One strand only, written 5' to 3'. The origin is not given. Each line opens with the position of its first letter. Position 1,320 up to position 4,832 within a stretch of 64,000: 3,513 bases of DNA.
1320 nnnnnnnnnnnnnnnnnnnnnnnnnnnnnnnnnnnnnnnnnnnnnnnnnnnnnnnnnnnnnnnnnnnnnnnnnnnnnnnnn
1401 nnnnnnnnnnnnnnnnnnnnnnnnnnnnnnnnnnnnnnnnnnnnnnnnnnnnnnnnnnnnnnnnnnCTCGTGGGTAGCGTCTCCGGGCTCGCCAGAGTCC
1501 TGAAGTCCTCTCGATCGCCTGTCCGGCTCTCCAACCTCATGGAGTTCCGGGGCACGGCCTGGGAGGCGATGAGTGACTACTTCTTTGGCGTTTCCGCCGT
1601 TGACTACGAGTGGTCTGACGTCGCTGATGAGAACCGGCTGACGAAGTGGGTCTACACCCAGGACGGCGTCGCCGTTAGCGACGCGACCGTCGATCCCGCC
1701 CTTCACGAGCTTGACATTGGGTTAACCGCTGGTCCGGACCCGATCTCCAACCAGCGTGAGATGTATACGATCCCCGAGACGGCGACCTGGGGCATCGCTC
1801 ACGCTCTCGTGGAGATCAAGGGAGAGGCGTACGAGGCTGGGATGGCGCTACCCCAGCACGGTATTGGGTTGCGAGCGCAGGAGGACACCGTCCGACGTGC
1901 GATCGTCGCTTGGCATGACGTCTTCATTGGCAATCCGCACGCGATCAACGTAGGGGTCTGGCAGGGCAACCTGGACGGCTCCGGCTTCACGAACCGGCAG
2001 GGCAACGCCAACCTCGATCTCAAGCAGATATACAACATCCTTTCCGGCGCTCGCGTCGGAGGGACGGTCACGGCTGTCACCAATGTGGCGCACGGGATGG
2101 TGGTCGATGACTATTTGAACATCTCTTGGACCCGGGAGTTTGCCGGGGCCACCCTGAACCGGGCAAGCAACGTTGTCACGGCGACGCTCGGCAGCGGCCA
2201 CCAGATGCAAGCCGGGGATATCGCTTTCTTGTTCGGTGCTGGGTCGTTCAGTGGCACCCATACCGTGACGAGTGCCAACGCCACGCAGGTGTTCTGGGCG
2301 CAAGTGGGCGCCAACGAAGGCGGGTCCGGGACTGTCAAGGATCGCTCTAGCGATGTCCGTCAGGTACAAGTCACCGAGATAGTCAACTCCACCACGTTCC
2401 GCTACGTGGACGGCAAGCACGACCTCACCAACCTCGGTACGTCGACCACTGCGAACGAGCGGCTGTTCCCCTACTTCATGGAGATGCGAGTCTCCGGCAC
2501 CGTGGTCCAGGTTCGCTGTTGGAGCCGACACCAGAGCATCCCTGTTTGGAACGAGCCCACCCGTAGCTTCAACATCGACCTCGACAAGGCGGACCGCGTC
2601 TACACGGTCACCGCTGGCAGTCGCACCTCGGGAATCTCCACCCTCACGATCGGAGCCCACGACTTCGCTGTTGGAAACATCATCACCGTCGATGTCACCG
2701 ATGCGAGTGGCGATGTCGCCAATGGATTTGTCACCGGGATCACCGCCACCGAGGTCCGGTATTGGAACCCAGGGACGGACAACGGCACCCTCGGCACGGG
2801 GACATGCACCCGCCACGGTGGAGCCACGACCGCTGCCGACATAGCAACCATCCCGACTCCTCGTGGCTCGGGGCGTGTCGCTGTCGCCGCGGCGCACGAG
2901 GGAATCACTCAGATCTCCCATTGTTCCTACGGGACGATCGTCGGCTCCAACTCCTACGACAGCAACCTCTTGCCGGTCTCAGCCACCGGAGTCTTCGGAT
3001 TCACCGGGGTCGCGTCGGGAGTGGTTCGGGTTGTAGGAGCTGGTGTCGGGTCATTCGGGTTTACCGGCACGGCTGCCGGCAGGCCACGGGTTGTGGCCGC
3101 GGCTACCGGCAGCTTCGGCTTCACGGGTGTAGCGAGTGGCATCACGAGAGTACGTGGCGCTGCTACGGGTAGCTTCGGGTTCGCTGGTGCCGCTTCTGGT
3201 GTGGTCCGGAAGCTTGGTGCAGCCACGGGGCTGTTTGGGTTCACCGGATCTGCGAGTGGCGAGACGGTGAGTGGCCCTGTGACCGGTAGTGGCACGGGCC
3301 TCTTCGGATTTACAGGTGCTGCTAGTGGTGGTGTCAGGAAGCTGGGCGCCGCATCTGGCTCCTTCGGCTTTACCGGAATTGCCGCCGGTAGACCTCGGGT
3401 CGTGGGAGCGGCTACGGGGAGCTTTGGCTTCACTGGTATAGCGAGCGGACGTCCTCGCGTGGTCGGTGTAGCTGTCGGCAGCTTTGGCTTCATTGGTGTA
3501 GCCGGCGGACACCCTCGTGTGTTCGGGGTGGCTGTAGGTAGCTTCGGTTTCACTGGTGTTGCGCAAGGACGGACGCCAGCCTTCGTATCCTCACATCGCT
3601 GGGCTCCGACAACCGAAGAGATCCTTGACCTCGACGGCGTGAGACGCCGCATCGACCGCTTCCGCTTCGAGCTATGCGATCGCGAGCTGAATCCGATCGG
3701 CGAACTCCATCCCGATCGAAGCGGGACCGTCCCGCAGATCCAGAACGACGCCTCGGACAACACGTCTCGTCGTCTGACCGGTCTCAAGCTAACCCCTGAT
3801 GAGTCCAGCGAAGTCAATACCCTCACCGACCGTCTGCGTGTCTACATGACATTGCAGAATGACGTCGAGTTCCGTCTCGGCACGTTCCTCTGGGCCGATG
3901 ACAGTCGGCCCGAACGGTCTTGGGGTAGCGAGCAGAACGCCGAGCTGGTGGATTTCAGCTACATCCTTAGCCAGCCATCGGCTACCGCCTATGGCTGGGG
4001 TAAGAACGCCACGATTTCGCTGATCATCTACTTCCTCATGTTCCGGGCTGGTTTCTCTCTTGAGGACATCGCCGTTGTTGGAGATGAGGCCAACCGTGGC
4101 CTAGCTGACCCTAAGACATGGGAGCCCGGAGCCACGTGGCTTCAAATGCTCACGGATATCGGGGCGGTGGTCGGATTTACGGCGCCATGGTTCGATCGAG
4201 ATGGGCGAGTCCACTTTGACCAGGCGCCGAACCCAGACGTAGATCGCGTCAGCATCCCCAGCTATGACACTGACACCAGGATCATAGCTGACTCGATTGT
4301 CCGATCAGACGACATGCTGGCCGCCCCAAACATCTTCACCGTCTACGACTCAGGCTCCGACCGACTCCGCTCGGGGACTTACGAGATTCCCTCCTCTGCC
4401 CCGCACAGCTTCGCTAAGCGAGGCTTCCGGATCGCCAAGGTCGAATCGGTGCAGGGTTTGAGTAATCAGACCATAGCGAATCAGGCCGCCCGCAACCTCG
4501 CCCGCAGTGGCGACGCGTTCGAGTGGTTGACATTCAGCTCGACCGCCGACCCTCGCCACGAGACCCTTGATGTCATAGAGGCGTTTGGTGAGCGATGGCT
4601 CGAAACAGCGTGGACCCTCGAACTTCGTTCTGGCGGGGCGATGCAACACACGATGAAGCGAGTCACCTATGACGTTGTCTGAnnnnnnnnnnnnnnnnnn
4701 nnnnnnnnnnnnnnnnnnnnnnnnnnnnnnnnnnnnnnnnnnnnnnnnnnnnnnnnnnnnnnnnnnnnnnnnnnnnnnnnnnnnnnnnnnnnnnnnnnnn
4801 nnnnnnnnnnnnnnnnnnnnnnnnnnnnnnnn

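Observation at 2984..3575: Thirteen near-identical Gly-rich 20-aa repeats (60-bp DNA tandem repeats) inside the 1070-aa minor tail protein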

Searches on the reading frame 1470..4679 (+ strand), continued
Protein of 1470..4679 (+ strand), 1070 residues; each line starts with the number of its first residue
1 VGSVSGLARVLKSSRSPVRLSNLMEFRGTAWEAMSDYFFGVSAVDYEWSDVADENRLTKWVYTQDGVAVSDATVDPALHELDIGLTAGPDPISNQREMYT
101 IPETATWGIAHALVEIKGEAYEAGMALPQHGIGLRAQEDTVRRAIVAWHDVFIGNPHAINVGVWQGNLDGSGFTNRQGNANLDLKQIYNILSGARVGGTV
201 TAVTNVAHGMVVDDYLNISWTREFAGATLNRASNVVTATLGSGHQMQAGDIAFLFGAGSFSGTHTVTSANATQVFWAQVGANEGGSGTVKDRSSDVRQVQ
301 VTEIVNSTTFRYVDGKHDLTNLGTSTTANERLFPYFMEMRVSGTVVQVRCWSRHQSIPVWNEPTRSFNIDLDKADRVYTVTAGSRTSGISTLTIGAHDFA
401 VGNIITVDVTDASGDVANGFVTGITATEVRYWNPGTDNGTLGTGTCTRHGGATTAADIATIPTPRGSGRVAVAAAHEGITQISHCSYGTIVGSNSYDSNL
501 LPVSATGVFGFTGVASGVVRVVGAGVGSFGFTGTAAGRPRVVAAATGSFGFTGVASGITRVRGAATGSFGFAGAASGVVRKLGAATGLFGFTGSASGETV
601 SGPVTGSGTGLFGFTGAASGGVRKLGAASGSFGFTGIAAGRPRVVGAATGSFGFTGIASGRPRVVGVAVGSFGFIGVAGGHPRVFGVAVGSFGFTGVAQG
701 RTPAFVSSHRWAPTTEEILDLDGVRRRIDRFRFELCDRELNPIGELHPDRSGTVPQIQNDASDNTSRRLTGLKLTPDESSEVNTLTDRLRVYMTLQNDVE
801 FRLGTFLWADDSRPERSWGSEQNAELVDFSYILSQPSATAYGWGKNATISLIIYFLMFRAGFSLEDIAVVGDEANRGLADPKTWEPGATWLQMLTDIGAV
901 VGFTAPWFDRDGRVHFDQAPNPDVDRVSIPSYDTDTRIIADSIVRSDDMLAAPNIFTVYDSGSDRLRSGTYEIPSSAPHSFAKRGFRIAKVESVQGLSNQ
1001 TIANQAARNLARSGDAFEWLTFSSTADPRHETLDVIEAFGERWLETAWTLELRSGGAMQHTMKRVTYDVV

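Call 47: search_protein_families(library=ncbifam, proteins=[window:1470-4679:+, P0002], max_evalue=0.01)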
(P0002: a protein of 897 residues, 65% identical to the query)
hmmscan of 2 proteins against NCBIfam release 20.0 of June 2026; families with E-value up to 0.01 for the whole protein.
window:1470-4679:+ (1070 aa): 0 families

P0002 (897 aa): 0 families

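Call 81: find_related_loci(query=window:1470-4679:+, collection=genome_contigs, flank=8000)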
Query window:1470-4679:+ (1070 aa) in genome_contigs; peptide patterns used: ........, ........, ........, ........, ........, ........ (x = any residue, [..] = any of these).
123 stretches matched a pattern, but none encodes a relative of the query by tblastn (E <= 1e-3).

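Call 83: find_related_loci(query=window:1470-4679:+, collection=viral_contigs, flank=6000)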
Query window:1470-4679:+ (1070 aa) in viral_contigs; peptide patterns used: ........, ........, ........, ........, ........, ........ (x = any residue, [..] = any of these).
10 stretches matched a pattern, but none encodes a relative of the query by tblastn (E <= 1e-3).

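Call 86: list_cluster_members(proteins=[P0001, P0002, P0005])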
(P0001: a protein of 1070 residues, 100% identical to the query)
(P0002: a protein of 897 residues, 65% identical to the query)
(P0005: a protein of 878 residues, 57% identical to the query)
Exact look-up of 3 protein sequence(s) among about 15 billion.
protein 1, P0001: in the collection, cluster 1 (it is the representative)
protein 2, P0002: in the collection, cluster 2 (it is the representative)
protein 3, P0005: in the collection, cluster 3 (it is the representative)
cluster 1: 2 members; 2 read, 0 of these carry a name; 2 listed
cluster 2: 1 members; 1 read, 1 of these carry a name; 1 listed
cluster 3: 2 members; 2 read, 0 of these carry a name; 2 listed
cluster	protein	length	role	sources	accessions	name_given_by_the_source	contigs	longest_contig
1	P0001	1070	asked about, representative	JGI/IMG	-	-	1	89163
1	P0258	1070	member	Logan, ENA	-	-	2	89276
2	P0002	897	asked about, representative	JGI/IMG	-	hypothetical protein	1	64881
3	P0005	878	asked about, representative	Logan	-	-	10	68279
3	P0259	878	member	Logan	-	-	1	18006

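Call 89: find_encoding_contigs(protein=P0258, flank=10000, max_places=2)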
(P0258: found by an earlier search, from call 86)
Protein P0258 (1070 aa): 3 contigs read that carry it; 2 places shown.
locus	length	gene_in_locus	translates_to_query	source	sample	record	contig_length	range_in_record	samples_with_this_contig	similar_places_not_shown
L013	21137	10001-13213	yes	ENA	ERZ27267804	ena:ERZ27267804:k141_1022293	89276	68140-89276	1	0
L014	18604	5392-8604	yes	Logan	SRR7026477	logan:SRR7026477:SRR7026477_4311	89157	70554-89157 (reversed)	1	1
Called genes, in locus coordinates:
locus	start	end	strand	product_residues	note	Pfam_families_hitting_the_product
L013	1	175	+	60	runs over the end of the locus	-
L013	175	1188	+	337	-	PF18906:Phage_tube_2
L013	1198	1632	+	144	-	-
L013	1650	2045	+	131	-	-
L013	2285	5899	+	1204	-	PF10145:PhageMin_Tail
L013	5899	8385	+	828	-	-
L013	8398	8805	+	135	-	PF23140:Gp80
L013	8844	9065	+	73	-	-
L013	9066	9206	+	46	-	-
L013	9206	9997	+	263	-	-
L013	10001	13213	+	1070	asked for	-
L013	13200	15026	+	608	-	-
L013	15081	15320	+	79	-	-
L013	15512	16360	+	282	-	PF01510:Amidase_2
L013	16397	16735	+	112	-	-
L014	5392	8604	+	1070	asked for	-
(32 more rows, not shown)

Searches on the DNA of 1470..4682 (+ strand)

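Call 6: search_dna_similar(query=window:1470-4682:+, collection=phages, mode=near, max_rows=40)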
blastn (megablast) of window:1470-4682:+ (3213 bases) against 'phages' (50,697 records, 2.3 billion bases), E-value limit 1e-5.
No match.

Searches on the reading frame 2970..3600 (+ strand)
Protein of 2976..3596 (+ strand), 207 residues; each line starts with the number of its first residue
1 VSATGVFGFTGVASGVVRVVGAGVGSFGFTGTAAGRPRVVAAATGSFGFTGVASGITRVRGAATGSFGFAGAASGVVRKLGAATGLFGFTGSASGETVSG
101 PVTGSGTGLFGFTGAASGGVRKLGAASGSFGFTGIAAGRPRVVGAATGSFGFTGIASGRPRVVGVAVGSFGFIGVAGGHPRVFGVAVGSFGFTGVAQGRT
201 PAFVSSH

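Call 23: search_protein_families(library=pfam, proteins=[window:2970-3600:+], max_evalue=1)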
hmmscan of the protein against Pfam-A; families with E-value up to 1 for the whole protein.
window:2970-3600:+ (210 aa): 0 families

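Call 33: search_protein_representatives(protein=window:2976-3596:+)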
Query: 207 residues. Proteins with E-value up to 0.001 (for the whole library): 531; up to 1e-10: 193; up to 1e-30: 41. The best 150 are listed.
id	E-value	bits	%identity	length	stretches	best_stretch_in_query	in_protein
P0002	6.8e-80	284.1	57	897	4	3-173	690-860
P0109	6.6e-69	248.2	47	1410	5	5-187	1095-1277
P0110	3.6e-68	245.8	53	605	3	18-166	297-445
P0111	5.2e-64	232.2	53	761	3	3-187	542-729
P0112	4.4e-60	219.4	45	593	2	3-202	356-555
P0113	2.4e-57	210.4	49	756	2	3-202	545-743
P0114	3.7e-53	196.8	39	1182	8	2-139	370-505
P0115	6.2e-53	196.0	44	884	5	3-202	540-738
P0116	6.3e-52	192.7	52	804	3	12-198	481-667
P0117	6.7e-52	192.6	47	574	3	8-199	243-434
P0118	4.2e-50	186.8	42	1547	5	2-202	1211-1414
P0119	2.4e-48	181.0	48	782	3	3-178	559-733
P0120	9.3e-47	175.9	51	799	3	3-202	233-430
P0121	1.7e-46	175.0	55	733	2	39-198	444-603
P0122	9.2e-46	172.6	41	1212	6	4-138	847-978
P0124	1.0e-44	169.2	55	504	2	38-199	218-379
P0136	6.9e-37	143.6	56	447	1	3-201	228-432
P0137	2.5e-36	141.8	57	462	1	2-179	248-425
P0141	3.7e-33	131.4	50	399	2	54-198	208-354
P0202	2.0e-17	80.1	45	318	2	9-179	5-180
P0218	1.1e-15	74.3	28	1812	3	4-198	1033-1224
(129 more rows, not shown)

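Call 36: find_homologous_proteins(query=window:2976-3596:+, max_evalue=1e-8)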
Query window:2976-3596:+ (207 aa): 3 proteins with E <= 1e-8 among 8000 candidates.
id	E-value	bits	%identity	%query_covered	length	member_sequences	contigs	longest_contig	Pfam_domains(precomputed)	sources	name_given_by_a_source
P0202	6.2e-17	80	42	79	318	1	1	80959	-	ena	-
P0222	9.0e-15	73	52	50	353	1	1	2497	-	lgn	-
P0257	4.5e-11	61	33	86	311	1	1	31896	-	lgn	-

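Call 42: search_dna_similar(query=window:2976-3596:+, collection=phages, mode=protein, max_evalue=0.001, max_rows=40)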
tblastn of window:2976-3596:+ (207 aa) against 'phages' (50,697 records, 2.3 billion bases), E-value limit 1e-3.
Records with a match: 3; places in all: 9; records where one place covers at least 80% of the query: 0.
Best place of each record, by identity: <60% 3.
By first word of the organism name: Microcystis 2; Pseudanabaena 1.
By host as written in the record: Microcystis elabens 1; Microcystis aeruginosa 1; Pseudanabaena sp. 1.
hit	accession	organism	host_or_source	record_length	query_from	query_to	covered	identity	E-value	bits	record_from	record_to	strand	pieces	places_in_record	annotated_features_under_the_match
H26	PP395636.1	Microcystis phage Mel-JY03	Microcystis elabens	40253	38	198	78%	41.6%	5e-6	52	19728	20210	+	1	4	glycerophosphodiester phosphodiesterase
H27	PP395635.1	Microcystis phage Mae-JY02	Microcystis aeruginosa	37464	38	198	78%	41.6%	1e-5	51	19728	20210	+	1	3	glycerophosphodiester phosphodiesterase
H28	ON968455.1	Pseudanabaena phage Pan4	Pseudanabaena sp.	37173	38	199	78%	40.5%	5e-5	49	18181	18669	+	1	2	hypothetical protein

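Call 43: get_annotated_region(hit=H26, flank=6000)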
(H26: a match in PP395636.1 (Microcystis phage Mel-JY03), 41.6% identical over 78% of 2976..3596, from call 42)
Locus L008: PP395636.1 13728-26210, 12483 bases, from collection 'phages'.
description: Microcystis phage Mel-JY03, complete genome.
organism: Microcystis phage Mel-JY03 (NCBI taxid 3126654)
taxonomy: Viruses; Duplodnaviria; Heunggongvirae; Uroviricota; Caudoviricetes
host: Microcystis elabens; source: -; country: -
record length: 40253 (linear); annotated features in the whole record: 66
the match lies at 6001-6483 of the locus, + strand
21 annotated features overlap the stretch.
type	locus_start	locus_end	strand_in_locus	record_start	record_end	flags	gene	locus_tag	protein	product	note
CDS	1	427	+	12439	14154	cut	-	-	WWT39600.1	hypothetical protein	-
CDS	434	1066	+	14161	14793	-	-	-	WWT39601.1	hypothetical protein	-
CDS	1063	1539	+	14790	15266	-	-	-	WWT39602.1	hypothetical protein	-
CDS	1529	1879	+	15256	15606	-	-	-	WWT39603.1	hypothetical protein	-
CDS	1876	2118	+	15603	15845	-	-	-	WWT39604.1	hypothetical protein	-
CDS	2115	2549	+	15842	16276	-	-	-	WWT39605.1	hypothetical protein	-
CDS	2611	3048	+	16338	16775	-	-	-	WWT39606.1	lysozyme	-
CDS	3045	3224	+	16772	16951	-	-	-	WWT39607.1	hypothetical protein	-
CDS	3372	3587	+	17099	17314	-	-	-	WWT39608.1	hypothetical protein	-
CDS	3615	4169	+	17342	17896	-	-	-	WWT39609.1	hypothetical protein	-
CDS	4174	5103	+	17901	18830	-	-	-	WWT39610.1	hypothetical protein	-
CDS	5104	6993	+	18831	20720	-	-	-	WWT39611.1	glycerophosphodiester phosphodiesterase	-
CDS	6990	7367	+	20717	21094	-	-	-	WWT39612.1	hypothetical protein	-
CDS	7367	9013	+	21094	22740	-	-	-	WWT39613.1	hypothetical protein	-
CDS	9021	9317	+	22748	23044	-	-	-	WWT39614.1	hypothetical protein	-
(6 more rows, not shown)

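Call 46: search_protein_families(library=pfam, proteins=[P0110, P0124, P0136, P0137, P0141, P0111, P0118, P0120, P0109, L008:5104-6990:+], max_evalue=0.01)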
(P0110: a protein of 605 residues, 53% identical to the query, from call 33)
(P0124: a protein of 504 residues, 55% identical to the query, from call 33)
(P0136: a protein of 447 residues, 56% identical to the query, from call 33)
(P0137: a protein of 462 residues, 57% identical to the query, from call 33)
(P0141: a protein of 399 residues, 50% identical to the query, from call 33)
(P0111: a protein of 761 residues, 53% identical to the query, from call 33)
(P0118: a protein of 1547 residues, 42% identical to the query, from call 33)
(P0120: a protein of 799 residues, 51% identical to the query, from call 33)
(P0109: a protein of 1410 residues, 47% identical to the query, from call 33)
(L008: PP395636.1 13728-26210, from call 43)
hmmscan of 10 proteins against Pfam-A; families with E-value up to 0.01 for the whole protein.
P0110 (605 aa): 0 families

P0124 (504 aa): 0 families

P0136 (447 aa): 1 family
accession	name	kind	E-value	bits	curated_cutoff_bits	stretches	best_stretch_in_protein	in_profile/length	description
PF13385.13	Laminin_G_3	-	6.7e-13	49.5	27.6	1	18-153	14-149/151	Concanavalin A-like lectin/glucanases superfamily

P0137 (462 aa): 0 families

P0141 (399 aa): 0 families

P0111 (761 aa): 0 families

P0118 (1547 aa): 1 family
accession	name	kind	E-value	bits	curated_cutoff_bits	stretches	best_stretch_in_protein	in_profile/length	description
PF01833.30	TIG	-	1.9e-13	50.6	20.9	1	421-499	1-84/84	IPT/TIG domain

P0120 (799 aa): 0 families

P0109 (1410 aa): 0 families

L008:5104-6990:+ (629 aa): 1 family
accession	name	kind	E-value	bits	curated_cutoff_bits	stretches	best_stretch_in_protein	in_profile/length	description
PF21722.4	Gly_rich_2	-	1.2e-17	65.2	24.3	1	54-290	4-223/226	Glycine-rich domain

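Call 47: search_protein_families(library=ncbifam, proteins=[P0124, P0136, P0137, P0111, P0118, P0120, L008:5104-6990:+], max_evalue=0.01)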
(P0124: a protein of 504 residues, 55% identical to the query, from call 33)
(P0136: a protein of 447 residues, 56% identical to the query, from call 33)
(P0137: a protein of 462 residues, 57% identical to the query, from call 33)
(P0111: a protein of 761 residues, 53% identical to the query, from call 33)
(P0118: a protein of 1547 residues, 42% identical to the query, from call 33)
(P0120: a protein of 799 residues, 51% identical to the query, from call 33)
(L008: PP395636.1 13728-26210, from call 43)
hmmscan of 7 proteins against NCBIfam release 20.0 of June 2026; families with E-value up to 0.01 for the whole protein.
P0124 (504 aa): 0 families

P0136 (447 aa): 0 families

P0137 (462 aa): 0 families

P0111 (761 aa): 0 families

P0118 (1547 aa): 0 families

P0120 (799 aa): 0 families

L008:5104-6990:+ (629 aa): 0 families

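Call 59: search_solved_structures(query=window:2976-3596:+, max_evalue=10, show_alignments=3)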
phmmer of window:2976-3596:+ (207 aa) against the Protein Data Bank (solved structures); distinct sequences matched with E-value up to 10: 0.

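Call 65: search_dna_similar(query=P0124, collection=phages, mode=protein, max_evalue=0.001, max_rows=30)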
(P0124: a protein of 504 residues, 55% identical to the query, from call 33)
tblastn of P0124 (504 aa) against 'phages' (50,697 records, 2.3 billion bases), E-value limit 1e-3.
No match.

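Call 100: find_encoding_contigs(protein=P0202, flank=9000, max_places=1)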
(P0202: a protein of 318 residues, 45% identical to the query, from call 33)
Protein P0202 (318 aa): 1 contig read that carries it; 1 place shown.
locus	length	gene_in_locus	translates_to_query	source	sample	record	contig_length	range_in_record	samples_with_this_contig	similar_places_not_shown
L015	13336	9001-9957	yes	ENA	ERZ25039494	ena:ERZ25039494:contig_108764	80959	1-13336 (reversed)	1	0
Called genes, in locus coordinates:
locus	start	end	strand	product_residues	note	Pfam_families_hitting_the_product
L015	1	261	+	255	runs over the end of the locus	-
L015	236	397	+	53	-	-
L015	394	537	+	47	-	-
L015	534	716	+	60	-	-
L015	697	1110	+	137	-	-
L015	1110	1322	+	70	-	-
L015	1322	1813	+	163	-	-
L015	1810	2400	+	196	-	-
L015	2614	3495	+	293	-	-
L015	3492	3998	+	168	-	PF02075:RuvC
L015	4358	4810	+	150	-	-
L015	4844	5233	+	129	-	-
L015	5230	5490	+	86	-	-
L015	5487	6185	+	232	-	PF01391:Collagen (faint)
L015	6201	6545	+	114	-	-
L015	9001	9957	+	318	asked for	-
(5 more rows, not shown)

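Call 101: find_encoding_contigs(protein=P0257, flank=9000, max_places=1)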
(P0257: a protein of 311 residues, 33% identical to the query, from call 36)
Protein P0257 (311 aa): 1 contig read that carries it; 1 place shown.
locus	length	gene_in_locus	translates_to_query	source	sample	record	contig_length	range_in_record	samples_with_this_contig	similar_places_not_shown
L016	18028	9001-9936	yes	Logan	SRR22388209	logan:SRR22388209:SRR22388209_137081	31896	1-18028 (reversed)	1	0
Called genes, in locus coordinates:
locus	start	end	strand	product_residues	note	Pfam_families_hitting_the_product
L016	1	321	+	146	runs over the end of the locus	-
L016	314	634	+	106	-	PF08299:Bac_DnaA_C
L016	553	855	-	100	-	-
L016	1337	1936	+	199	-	-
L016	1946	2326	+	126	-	-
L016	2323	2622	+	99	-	-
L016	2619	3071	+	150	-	PF00692:dUTPase (weak), PF22769:DCD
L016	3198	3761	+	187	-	-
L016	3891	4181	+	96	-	-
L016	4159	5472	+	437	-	PF04466:Terminase_3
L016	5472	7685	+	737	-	PF23899:SU10_portal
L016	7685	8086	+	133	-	-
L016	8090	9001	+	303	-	-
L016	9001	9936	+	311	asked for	-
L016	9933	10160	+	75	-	-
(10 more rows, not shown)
